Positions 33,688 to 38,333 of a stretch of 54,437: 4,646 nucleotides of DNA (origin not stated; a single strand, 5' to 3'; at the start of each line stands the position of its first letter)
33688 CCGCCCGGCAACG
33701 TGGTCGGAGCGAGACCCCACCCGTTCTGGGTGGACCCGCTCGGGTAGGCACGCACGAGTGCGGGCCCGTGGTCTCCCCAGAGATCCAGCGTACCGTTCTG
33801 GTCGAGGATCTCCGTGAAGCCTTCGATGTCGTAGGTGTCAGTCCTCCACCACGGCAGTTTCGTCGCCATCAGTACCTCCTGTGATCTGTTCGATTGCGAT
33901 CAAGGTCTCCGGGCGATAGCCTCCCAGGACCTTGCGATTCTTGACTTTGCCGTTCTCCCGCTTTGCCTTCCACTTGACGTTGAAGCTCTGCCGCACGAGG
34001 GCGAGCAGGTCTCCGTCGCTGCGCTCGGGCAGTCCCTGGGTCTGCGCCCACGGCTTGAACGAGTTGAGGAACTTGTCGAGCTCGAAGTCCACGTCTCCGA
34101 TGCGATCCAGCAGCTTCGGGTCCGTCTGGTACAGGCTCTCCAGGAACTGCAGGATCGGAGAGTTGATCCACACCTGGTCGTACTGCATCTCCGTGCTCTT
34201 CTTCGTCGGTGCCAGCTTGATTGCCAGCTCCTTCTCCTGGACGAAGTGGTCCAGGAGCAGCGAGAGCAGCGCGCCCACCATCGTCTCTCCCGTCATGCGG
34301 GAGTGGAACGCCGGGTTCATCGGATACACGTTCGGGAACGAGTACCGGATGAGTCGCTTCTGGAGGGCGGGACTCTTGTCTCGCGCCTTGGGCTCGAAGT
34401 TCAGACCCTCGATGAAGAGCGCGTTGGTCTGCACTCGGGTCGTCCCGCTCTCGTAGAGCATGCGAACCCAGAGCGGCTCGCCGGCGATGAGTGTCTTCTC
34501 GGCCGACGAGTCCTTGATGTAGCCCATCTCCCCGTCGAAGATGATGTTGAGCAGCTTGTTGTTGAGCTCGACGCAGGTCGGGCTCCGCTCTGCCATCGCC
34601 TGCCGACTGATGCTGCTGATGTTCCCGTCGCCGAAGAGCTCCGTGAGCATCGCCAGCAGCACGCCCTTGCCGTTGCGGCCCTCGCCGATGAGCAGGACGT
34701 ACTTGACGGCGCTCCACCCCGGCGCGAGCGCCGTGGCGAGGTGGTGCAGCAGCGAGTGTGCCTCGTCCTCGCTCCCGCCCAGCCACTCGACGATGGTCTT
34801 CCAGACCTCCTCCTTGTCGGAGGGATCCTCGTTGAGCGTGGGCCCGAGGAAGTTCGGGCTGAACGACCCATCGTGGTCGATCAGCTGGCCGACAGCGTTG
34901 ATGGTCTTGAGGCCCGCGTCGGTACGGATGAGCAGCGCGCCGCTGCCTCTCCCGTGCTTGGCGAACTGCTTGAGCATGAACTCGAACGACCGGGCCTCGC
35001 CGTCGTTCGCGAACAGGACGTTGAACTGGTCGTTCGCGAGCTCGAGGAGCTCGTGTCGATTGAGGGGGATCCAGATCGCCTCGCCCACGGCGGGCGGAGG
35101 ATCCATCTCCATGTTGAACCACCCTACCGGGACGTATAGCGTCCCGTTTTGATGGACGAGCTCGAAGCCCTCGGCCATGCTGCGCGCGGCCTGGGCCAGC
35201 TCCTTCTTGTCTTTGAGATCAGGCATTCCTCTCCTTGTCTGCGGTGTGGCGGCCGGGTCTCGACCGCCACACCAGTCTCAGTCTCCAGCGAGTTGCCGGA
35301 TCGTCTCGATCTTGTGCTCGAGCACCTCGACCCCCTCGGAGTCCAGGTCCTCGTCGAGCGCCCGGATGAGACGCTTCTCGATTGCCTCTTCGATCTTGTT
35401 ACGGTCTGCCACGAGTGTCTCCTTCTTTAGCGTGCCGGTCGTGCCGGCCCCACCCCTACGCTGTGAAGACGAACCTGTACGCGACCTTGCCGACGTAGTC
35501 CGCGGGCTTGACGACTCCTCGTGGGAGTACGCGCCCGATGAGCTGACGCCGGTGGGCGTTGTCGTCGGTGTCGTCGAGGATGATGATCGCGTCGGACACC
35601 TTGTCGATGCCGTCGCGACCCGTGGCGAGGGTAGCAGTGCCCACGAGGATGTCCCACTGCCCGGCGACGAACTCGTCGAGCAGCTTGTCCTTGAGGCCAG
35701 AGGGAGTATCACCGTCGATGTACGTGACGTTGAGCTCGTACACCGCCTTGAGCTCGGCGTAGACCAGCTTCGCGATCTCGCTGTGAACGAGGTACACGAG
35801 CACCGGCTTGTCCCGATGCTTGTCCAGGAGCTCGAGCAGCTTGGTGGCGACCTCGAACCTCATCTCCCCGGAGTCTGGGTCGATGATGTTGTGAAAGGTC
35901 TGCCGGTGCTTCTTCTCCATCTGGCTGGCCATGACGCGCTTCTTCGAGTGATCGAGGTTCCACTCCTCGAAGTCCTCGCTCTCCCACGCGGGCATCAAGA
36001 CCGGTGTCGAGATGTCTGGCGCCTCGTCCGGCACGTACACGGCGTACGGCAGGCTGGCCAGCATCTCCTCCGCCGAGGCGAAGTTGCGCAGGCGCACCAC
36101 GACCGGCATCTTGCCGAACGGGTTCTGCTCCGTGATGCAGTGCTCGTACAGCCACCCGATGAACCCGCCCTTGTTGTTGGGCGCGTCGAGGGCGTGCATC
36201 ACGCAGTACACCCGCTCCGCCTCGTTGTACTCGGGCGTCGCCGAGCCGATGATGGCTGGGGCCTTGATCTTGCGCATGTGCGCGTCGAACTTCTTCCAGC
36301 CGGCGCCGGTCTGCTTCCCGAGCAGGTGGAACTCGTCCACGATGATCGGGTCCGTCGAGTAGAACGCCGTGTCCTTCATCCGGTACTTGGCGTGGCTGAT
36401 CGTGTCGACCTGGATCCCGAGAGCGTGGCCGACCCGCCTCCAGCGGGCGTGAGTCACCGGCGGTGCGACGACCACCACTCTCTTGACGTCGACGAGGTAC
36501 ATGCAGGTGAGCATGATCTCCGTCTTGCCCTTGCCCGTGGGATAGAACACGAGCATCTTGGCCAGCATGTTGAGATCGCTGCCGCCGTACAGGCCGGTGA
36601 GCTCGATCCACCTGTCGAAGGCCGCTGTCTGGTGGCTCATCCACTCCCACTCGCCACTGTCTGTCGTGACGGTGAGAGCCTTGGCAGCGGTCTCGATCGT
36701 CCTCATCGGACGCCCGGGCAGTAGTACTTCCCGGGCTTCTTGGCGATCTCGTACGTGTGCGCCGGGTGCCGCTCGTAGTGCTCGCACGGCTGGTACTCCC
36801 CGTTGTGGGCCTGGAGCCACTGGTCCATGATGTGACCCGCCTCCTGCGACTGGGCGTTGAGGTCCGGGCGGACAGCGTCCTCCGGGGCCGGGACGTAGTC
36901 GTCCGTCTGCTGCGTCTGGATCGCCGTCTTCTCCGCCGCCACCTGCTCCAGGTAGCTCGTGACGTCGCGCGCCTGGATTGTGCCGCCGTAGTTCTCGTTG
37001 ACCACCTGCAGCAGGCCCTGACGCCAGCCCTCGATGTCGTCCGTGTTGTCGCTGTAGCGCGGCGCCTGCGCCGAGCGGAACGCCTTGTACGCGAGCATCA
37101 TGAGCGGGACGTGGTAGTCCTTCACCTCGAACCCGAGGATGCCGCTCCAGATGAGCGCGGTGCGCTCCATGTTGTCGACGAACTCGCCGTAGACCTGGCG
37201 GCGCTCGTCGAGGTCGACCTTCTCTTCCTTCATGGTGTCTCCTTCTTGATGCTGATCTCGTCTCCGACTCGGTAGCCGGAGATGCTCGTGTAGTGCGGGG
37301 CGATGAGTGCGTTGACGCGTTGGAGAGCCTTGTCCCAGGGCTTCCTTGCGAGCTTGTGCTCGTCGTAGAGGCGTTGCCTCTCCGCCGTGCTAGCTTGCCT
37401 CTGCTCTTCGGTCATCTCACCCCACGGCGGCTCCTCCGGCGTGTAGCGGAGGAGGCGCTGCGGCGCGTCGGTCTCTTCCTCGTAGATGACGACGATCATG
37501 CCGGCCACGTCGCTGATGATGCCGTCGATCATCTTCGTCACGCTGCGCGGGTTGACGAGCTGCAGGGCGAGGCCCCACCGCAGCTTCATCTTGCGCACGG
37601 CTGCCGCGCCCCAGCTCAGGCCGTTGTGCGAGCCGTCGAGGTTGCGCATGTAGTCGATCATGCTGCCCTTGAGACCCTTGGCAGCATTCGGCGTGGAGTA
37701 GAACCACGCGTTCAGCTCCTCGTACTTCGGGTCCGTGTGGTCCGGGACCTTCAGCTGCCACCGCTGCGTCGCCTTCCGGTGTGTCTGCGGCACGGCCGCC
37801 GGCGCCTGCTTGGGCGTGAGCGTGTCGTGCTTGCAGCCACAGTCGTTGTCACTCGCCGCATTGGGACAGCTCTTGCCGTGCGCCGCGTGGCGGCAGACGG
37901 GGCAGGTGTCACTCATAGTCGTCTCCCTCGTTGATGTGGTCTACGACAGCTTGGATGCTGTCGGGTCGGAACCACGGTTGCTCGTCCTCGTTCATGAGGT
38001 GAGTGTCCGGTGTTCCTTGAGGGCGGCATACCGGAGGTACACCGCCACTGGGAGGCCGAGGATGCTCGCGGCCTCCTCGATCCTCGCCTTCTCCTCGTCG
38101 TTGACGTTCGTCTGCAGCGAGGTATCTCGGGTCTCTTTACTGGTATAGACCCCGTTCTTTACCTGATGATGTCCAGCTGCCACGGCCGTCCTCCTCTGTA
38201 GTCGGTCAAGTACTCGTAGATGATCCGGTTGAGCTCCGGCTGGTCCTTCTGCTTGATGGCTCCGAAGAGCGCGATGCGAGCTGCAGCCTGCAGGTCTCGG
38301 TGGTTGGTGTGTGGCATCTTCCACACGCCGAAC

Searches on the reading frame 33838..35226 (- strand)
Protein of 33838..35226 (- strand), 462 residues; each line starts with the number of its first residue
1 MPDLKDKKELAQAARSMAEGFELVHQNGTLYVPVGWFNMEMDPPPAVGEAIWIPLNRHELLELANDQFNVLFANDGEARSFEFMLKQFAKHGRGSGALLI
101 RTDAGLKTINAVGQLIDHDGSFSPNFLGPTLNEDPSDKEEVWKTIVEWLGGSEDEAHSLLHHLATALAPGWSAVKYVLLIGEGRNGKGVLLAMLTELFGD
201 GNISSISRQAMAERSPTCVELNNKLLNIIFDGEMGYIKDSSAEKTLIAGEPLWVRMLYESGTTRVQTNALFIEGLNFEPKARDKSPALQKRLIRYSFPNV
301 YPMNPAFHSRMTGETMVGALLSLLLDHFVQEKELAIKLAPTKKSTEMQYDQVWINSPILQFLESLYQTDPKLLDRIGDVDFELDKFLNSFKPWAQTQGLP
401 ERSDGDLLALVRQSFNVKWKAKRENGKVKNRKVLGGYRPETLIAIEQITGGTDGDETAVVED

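Call 34: search_protein_families(library=pfam, max_evalue=0.01, proteins=[window:33838-35226:-])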
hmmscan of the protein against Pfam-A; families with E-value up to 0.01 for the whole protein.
window:33838-35226:- (462 aa): 1 family
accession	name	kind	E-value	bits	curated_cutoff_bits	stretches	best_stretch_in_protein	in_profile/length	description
PF19263.5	DUF5906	-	4.5e-05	24.5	27.6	1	179-277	1-102/114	Family of unknown function (DUF5906)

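Call 43: find_related_loci(query=A1, collection=viral_contigs, flank=10000)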
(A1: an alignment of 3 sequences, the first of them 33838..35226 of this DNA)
Query A1 (462 aa) in viral_contigs; peptide patterns used: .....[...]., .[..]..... (x = any residue, [..] = any of these).
148 stretches matched a pattern; 10 encode a relative of the query (tblastn E <= 1e-3); 10 distinct loci.
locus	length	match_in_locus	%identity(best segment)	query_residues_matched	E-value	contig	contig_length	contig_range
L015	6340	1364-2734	59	1-456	0e+0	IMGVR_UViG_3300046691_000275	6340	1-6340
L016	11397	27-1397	59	1-456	0e+0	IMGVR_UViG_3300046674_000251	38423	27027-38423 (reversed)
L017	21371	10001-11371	58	1-456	0e+0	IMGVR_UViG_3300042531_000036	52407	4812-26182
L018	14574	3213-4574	58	1-452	4e-175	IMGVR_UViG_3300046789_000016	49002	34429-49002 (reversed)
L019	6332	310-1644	57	2-450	2e-171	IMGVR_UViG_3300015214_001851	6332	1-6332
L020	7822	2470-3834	54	1-454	2e-165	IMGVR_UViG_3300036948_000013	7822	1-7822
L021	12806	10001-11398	52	1-462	2e-160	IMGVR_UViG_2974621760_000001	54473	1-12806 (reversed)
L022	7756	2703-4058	55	1-452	8e-159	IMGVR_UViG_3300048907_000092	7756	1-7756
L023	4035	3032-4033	65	1-333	4e-147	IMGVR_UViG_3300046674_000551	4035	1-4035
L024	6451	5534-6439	65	1-301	2e-128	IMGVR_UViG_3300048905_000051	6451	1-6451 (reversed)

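Call 48: search_solved_structures(query=A1, max_evalue=0.1)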
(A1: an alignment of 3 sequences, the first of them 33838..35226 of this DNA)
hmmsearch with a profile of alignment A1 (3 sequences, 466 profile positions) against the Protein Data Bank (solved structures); distinct sequences matched with E-value up to 0.1: 1.
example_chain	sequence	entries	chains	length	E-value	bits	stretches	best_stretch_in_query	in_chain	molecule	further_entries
7ola_A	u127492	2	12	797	6e-11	44.8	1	121-299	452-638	DNA primase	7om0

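Call 53: find_homologous_proteins(query=window:33838-35226:-, max_evalue=0.00001)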
Query window:33838-35226:- (462 aa): 810 proteins with E <= 0.00001 among 8000 candidates; the best 120 are listed.
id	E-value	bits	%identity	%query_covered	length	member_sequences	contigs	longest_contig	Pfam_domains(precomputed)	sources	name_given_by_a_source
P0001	0.0e+0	1051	100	100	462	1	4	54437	-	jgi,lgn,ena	-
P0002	3.4e-205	700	67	99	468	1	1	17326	-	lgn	-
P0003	1.7e-179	615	61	98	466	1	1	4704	PF19263.6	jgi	jgi:phage/plasmid-associated DNA primase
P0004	9.8e-179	613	60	98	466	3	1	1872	PF19263.6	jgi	jgi:phage/plasmid-associated DNA primase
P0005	4.3e-178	611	59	99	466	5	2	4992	PF19263.6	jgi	jgi:phage/plasmid-associated DNA primase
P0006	4.7e-178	611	60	99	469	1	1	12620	PF19263.6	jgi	jgi:phage/plasmid-associated DNA primase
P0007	3.0e-177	608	60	99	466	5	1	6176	PF19263.6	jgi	jgi:phage/plasmid-associated DNA primase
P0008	7.7e-177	607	59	99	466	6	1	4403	-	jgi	jgi:phage/plasmid-associated DNA primase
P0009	5.2e-176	604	59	99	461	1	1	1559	PF19263.6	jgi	jgi:phage/plasmid-associated DNA primase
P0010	6.8e-175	600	59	99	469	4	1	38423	PF19263.6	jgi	jgi:phage/plasmid-associated DNA primase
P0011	7.0e-175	600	59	99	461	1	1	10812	PF19263.6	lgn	-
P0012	2.2e-174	599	59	98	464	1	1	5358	PF19263.6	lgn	-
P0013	3.1e-174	598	58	99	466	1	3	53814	-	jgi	jgi:phage/plasmid-associated DNA primase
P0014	5.9e-174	597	58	99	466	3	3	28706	PF19263.6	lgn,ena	-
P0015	8.2e-174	597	58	98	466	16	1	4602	PF19263.6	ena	-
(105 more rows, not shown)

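Call 74: predict_structure(alignment_id=A3)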
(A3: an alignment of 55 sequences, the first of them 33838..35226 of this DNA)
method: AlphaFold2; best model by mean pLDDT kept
length: 462 residues; sequences in the alignment: 55
mean_pLDDT: 86.5   pTM: 0.80
mean pLDDT of the five models: 86.5, 85.1, 83.9, 83.9, 83.3
residues with pLDDT >= 90: 222; 70-90: 204; 50-70: 25; < 50: 11
segments of 3 or more residues with pLDDT < 50: 452-462
pLDDT, mean of each block of 10 residues (from residue 1): 87 94 89 93 90 91 92 90 93 83 94 91 92 98 96 96 91 84 84 95 90 89 91 65 87 84 89 83 65 88 94 98 96 89 79 78 87 80 90 87 83 88 86 86 78 39 29
secondary structure, 60 per line:
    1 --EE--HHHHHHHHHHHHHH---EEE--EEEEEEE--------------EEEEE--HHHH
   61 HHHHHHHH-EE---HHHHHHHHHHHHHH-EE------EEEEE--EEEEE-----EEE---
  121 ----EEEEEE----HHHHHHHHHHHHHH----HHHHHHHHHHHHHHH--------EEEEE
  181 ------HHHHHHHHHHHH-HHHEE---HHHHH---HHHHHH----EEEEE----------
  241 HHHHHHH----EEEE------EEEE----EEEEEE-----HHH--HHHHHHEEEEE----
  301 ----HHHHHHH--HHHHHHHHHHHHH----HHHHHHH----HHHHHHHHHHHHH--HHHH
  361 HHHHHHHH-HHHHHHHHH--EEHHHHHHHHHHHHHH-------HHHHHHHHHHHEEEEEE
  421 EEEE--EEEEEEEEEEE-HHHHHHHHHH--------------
elements in order: H7-20 E24-26 E29-35 E50-54 H57-68 H75-88 E98-102 E105-109 E115-117 E125-130 H135-148 H153-167 E176-180 H187-198 H208-212 H216-221 E226-230 H241-247 E252-255 E262-265 E270-275 H286-291 E292-296 H305-311 H314-326 H331-337 H342-354 H357-368 H370-378 H383-396 H404-414 E415-424 E427-437 H439-448

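Call 76: fold_search(model_id=the predicted structure, library=pdb)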
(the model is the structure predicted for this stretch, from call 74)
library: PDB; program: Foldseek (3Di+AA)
matches with E <= 10: 781; with E <= 0.001: 200
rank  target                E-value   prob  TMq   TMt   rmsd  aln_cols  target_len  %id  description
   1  7ola_A                5.6e-16  1.00  0.60  0.62   5.2       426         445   16  Structure of Primase-Helicase in SaPI5 (released 2022-07-13)
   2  7ola_C                2.1e-15  1.00  0.61  0.65   4.6       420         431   15  Structure of Primase-Helicase in SaPI5 (released 2022-07-13)
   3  7om0_A                1.1e-14  1.00  0.62  0.64   5.1       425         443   15  Structure of Primase-Helicase in SaPI5 (released 2022-07-13)
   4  7ola_B                2.1e-14  1.00  0.57  0.59   9.1       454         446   15  Structure of Primase-Helicase in SaPI5 (released 2022-07-13)
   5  7om0_D                3.1e-14  1.00  0.62  0.64   5.0       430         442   14  Structure of Primase-Helicase in SaPI5 (released 2022-07-13)
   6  8ww7_D                8.7e-14  1.00  0.51  0.29  13.0       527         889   15  Structure of AMPPNP-Form AsfvPrimPol Dodecamer (released 2025-04-30)
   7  8iqi_B                2.7e-13  1.00  0.57  0.32   9.0       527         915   15  Structure of Full-Length AsfvPrimPol in Complex-Form (released 2023-07-26)
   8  7ola_D                3.4e-13  1.00  0.56  0.68   4.4       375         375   15  Structure of Primase-Helicase in SaPI5 (released 2022-07-13)
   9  8iqi_C                3.4e-13  1.00  0.55  0.31   9.4       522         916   14  Structure of Full-Length AsfvPrimPol in Complex-Form (released 2023-07-26)
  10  8ww7_J                6.7e-13  1.00  0.52  0.30  12.7       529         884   14  Structure of AMPPNP-Form AsfvPrimPol Dodecamer (released 2025-04-30)
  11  8ww7_E                7.1e-13  1.00  0.51  0.29  13.8       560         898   15  Structure of AMPPNP-Form AsfvPrimPol Dodecamer (released 2025-04-30)
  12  8ww7_A                8.4e-13  1.00  0.52  0.30  12.7       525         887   16  Structure of AMPPNP-Form AsfvPrimPol Dodecamer (released 2025-04-30)
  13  8ww7_C                1.1e-12  1.00  0.53  0.30  12.6       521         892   14  Structure of AMPPNP-Form AsfvPrimPol Dodecamer (released 2025-04-30)
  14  7ola_F                1.6e-12  1.00  0.46  0.58   6.0       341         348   16  Structure of Primase-Helicase in SaPI5 (released 2022-07-13)
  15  8ww7_H                1.7e-12  1.00  0.53  0.31  12.9       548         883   15  Structure of AMPPNP-Form AsfvPrimPol Dodecamer (released 2025-04-30)
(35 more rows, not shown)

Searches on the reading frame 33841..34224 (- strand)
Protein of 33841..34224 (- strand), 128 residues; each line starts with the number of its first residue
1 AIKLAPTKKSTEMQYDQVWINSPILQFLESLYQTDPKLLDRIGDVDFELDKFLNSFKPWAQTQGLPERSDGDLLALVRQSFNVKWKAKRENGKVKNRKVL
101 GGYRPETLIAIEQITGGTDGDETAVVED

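Call 88: predict_structure(alignment_id=A5)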
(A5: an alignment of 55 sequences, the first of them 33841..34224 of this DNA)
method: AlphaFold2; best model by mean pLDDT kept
length: 128 residues; sequences in the alignment: 55
mean_pLDDT: 80.4   pTM: 0.69
mean pLDDT of the five models: 80.4, 79.2, 77.0, 76.4, 73.0
residues with pLDDT >= 90: 49; 70-90: 54; 50-70: 12; < 50: 13
segments of 3 or more residues with pLDDT < 50: 118-128
pLDDT, mean of each block of 10 residues (from residue 1): 58 72 90 85 85 93 91 92 89 90 86 65 41
secondary structure, 60 per line:
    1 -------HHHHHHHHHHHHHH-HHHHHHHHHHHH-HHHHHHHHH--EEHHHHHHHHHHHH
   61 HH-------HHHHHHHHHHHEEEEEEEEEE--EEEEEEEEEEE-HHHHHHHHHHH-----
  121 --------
elements in order: H8-21 H23-34 H36-44 H49-62 H70-80 E81-90 E93-103 H105-115

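Call 90: fold_search(model_id=the predicted structure, library=pdb)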
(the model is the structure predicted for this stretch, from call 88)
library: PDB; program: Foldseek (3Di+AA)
matches with E <= 10: 590; with E <= 0.001: 0
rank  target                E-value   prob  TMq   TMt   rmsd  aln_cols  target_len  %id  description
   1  5knc_G                1.9e-01  0.07  0.15  0.12  25.9       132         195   13  Crystal structure of the 3 ADP-bound V1 complex (released 2016-11-02)
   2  7jpp_A                2.6e-01  0.54  0.37  0.44   6.7       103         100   14  ORC-O2WH: Human Origin Recognition Complex (ORC) with dynamic/unresolved ORC1 AAA+ domain (released 2020-09-09)
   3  7jpo_A                2.8e-01  0.57  0.38  0.17   6.9       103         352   16  ORC-O1AAA: Human Origin Recognition Complex (ORC) with dynamic/unresolved ORC2 WH (released 2020-09-02)
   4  7ctf_A                2.8e-01  0.54  0.38  0.44   6.9       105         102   14  Human origin recognition complex 1-5 State II (released 2021-01-06)
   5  6cmv_C                3.0e-01  0.23  0.26  0.28   8.2        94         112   13  Crystal structure of Archaeal Biofilm Regulator (AbfR2) from Sulfolobus acidocaldarius (released 2018-11-14)
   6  6cmv_B                3.2e-01  0.21  0.26  0.28   8.3        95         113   14  Crystal structure of Archaeal Biofilm Regulator (AbfR2) from Sulfolobus acidocaldarius (released 2018-11-14)
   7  7jps_A                4.1e-01  0.44  0.37  0.17   7.0       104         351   14  ORC-DNA: Human Origin Recognition Complex (ORC) with DNA bound in the core (released 2020-09-09)
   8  8s0c_A                4.3e-01  0.30  0.34  0.37   9.1       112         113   12  H. sapiens ORC1-5 bound to double stranded DNA as part of the MCM-ORC complex (released 2024-10-02)
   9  6icc_A                4.3e-01  0.30  0.15  0.11   8.5        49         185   18  The NZ-1 Fab complexed with the PDZ tandem fragment of A. aeolicus S2P homolog with the PA12 tag inserted between the  (released 2019-02-13)
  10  7tve_F                4.9e-01  0.18  0.25  0.15   6.4        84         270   13  ATP and DNA bound SMC5/6 core complex (released 2022-06-22)
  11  1dp7_P                5.6e-01  0.84  0.39  0.60   3.1        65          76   18  COCRYSTAL STRUCTURE OF RFX-DBD IN COMPLEX WITH ITS COGNATE X-BOX BINDING SITE (released 2000-03-06)
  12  6eu2_O                5.6e-01  0.21  0.32  0.11   7.9       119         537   13  Apo RNA Polymerase III - open conformation (oPOL3) (released 2018-01-17)
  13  2dql_A                6.3e-01  0.18  0.26  0.27   7.5        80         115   14  Crystal structure of the circadian clock associated protein Pex from anabaena (released 2007-05-29)
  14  8s0e_A                7.1e-01  0.28  0.35  0.16   6.9        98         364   14  H. sapiens OCCM bound to double stranded DNA (released 2024-10-02)
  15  7jgr_G                7.1e-01  0.21  0.36  0.16   9.1       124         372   12  Structure of Drosophila ORC bound to DNA (84 bp) and Cdc6 (released 2020-09-09)
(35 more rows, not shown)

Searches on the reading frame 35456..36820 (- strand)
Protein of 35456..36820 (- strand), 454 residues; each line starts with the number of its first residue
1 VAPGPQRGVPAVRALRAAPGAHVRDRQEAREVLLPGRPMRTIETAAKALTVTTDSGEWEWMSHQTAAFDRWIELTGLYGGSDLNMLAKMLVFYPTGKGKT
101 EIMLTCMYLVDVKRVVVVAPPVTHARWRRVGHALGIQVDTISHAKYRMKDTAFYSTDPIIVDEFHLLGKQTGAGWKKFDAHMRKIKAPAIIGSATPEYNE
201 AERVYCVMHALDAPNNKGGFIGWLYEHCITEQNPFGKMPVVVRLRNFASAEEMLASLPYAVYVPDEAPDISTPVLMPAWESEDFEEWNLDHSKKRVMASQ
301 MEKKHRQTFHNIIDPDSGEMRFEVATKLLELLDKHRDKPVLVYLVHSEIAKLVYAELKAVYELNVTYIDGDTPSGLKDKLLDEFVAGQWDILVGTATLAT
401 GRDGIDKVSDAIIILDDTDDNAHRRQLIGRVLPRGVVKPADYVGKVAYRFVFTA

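Call 19: search_protein_families(library=pfam, max_evalue=0.01, proteins=[window:35456-36820:-])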
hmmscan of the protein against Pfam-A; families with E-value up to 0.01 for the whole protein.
window:35456-36820:- (454 aa): 4 families
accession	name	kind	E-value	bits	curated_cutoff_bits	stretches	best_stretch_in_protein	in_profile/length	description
PF00271.37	Helicase_C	-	2.4e-09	37.9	23.5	1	326-431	4-106/110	Helicase conserved C-terminal domain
PF04851.21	ResIII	-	3.8e-08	33.9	22.5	1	59-120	3-61/164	Type III restriction enzyme, res subunit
PF00270.35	DEAD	-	8.1e-08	32.6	26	0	152-203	114-166/167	DEAD/DEAH box helicase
PF13604.12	AAA_30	-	0.00033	20.9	27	1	94-171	26-104/191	AAA domain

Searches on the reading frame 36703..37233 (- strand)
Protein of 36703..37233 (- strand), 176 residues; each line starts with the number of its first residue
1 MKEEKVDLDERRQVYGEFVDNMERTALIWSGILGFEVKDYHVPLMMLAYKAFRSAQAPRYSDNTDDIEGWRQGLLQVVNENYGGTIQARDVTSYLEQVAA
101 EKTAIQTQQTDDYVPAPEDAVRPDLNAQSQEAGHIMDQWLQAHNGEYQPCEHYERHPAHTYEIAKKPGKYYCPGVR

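Call 19: search_protein_families(library=pfam, max_evalue=0.01, proteins=[window:36703-37233:-])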
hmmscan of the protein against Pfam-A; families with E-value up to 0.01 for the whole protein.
window:36703-37233:- (176 aa): 1 family
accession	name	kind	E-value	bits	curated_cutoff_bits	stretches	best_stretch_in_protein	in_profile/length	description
PF19905.4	DUF6378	-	2.6e-11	44.1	27.1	1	9-70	12-73/81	Domain of unknown function (DUF6378)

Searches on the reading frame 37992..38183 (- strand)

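Call 19: search_protein_families(library=pfam, max_evalue=0.01, proteins=[window:37992-38183:-])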
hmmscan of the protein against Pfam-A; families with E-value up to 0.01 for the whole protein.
window:37992-38183:- (63 aa): 1 family
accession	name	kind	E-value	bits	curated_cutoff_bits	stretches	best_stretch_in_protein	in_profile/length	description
PF21983.2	NikA-like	-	3.9e-06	27.3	27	1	18-56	2-40/72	Mobilization protein NikA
